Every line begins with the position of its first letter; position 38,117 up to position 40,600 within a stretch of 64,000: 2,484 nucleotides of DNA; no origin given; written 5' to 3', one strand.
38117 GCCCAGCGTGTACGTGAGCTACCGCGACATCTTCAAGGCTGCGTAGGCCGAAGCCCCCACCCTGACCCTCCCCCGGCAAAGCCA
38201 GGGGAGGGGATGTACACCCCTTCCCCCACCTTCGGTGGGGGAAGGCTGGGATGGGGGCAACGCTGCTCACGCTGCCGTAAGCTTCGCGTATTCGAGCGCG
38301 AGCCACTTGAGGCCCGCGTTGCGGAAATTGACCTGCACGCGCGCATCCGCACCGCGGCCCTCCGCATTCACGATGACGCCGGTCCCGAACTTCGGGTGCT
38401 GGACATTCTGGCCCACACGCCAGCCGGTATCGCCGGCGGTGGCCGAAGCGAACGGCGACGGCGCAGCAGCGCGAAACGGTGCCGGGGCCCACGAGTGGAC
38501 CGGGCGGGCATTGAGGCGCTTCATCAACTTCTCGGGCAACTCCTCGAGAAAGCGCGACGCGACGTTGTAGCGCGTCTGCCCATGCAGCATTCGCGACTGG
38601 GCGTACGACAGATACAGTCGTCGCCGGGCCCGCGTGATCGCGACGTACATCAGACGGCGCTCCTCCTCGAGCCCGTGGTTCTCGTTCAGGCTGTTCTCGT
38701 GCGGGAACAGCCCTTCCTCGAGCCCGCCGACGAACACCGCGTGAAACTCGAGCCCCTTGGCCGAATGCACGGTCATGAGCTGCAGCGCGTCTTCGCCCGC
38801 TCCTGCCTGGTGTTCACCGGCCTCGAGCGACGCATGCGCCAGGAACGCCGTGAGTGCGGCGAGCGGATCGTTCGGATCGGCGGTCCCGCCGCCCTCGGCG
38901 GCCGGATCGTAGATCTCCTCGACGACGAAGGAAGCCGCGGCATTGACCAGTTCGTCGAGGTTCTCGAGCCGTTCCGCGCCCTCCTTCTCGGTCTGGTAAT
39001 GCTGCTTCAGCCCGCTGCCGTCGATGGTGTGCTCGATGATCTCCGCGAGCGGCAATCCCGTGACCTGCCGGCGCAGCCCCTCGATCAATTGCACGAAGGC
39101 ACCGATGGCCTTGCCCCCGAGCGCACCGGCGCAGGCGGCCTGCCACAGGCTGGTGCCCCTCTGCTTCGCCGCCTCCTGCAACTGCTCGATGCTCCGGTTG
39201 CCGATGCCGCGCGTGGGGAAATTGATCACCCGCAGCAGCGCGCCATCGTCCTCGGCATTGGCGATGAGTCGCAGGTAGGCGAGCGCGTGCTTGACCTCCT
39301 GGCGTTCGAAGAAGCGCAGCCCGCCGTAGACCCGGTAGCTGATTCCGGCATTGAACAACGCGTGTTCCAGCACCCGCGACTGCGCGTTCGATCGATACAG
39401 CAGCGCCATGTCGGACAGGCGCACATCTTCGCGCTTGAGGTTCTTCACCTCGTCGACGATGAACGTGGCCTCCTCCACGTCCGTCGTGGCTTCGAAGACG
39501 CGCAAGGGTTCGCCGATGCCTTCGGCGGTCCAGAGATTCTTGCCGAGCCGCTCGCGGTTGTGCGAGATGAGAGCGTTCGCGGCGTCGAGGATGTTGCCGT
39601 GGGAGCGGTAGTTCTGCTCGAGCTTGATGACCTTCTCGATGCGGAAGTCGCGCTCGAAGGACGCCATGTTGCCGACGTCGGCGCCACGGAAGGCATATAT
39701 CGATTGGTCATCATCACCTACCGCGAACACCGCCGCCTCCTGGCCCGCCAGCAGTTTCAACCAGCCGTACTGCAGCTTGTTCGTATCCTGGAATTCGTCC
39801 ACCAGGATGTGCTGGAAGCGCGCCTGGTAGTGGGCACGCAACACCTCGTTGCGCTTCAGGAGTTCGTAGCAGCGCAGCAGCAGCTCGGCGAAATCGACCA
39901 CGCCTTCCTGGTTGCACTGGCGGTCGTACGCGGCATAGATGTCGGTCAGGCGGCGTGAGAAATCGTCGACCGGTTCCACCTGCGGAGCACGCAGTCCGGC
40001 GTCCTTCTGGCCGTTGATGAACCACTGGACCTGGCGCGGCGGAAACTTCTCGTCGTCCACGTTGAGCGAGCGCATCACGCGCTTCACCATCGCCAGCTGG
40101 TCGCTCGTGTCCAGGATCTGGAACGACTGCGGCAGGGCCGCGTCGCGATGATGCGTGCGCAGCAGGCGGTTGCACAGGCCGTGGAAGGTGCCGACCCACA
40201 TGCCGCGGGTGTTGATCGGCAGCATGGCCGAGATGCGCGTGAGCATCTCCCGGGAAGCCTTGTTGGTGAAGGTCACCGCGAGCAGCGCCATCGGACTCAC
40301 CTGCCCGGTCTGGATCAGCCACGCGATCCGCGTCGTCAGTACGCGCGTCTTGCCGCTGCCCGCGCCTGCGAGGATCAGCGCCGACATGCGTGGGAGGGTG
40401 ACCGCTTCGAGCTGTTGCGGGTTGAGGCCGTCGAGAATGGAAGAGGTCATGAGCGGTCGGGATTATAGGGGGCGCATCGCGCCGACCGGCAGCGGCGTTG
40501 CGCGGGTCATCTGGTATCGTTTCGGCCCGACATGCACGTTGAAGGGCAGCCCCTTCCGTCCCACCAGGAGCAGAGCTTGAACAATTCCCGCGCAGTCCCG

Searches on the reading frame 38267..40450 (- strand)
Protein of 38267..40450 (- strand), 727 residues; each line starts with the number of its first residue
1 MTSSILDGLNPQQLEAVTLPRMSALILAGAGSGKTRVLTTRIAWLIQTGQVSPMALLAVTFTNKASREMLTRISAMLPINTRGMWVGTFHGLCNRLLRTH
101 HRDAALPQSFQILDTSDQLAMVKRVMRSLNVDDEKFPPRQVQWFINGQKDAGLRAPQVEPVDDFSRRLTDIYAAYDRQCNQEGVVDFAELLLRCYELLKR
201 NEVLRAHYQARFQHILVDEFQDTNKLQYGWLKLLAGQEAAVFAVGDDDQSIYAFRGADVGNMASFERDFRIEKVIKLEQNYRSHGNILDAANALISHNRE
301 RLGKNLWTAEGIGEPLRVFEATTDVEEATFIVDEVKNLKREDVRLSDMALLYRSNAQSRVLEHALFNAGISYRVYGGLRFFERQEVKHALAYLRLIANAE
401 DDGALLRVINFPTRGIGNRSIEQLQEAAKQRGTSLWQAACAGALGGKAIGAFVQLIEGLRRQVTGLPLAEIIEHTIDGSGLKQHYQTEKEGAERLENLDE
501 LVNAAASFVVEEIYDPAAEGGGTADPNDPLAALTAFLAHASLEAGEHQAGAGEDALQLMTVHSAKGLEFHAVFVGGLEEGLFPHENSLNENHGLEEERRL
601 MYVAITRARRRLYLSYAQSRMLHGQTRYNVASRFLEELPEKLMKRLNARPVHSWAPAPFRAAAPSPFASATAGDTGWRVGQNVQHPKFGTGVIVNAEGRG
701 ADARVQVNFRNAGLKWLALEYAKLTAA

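Call 25: search_protein_families(library=pfam, proteins=[window:38267-40450:-], max_evalue=0.00001)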
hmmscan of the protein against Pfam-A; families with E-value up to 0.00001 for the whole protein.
window:38267-40450:- (727 aa): 5 families
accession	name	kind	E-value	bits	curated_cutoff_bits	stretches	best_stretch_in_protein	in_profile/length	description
PF00580.27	UvrD-helicase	-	1.7e-85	287.4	23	1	9-269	1-270/271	UvrD/REP helicase N-terminal domain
PF13361.12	UvrD_C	-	2.5e-78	264.4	25.6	1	275-618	1-349/350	UvrD-like helicase C-terminal domain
PF13245.12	AAA_19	-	2e-23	83.5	25.1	1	13-255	1-134/134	AAA domain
PF21196.3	PcrA_UvrD_tudor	-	4.2e-09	36.5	23.9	1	679-722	1-44/48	PcrA/UvrD tudor domain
PF13538.12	UvrD_C_2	-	9e-09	35.5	27.4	1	558-614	4-51/52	UvrD-like helicase C-terminal domain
